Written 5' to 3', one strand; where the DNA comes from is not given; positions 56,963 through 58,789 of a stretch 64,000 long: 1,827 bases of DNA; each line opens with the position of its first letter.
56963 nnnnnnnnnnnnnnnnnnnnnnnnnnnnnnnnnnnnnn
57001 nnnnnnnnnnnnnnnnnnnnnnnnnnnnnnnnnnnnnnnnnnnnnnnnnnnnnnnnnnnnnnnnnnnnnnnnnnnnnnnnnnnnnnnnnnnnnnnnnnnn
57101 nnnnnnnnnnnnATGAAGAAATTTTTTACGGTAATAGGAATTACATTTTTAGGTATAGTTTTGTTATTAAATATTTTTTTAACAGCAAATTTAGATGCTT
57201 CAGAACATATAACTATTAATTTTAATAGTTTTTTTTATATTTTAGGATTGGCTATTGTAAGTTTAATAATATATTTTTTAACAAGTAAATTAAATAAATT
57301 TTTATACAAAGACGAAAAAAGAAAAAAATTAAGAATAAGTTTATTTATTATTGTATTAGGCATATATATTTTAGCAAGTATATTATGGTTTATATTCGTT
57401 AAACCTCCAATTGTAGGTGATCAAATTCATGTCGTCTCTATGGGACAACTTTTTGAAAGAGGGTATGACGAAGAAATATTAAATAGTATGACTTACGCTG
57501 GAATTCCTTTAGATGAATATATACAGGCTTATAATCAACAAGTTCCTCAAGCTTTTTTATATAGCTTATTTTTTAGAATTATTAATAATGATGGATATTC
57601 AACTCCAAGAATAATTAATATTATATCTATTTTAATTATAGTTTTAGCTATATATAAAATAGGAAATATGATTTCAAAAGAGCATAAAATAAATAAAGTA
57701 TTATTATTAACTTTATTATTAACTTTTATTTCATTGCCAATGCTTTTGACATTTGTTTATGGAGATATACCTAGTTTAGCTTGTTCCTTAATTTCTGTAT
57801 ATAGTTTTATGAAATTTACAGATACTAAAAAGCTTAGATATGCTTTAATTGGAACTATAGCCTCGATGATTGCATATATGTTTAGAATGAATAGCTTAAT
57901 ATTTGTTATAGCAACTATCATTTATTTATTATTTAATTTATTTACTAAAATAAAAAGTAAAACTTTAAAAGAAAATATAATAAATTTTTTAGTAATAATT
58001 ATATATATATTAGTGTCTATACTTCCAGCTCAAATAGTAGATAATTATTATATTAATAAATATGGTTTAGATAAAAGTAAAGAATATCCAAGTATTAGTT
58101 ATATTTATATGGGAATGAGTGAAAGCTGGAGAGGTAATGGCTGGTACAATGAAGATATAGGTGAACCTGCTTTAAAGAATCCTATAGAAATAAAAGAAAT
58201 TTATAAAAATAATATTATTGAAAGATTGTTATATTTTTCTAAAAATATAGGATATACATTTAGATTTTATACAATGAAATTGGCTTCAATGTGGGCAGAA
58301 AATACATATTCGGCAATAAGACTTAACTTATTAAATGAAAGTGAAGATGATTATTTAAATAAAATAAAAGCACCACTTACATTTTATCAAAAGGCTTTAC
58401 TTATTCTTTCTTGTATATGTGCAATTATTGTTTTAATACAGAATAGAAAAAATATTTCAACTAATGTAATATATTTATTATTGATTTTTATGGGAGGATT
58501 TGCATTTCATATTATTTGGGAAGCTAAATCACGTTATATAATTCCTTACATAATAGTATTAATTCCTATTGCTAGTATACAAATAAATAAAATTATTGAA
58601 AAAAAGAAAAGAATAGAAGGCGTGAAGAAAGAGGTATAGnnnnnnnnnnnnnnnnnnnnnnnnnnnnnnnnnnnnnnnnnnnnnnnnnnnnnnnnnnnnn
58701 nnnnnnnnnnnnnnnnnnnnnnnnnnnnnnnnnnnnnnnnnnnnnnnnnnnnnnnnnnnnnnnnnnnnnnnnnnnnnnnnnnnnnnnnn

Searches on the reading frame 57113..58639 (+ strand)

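Call 97: search_protein_families(library=pfam, proteins=[window:57113-58639:+], max_evalue=0.0001)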
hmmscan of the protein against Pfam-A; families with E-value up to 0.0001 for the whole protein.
window:57113-58639:+ (508 aa): 1 family
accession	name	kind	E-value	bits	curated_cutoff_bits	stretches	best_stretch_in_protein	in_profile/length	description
PF13231.12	PMT_2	-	1.7e-09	38.5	26.1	1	147-302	7-155/160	Dolichyl-phosphate-mannose-protein mannosyltransferase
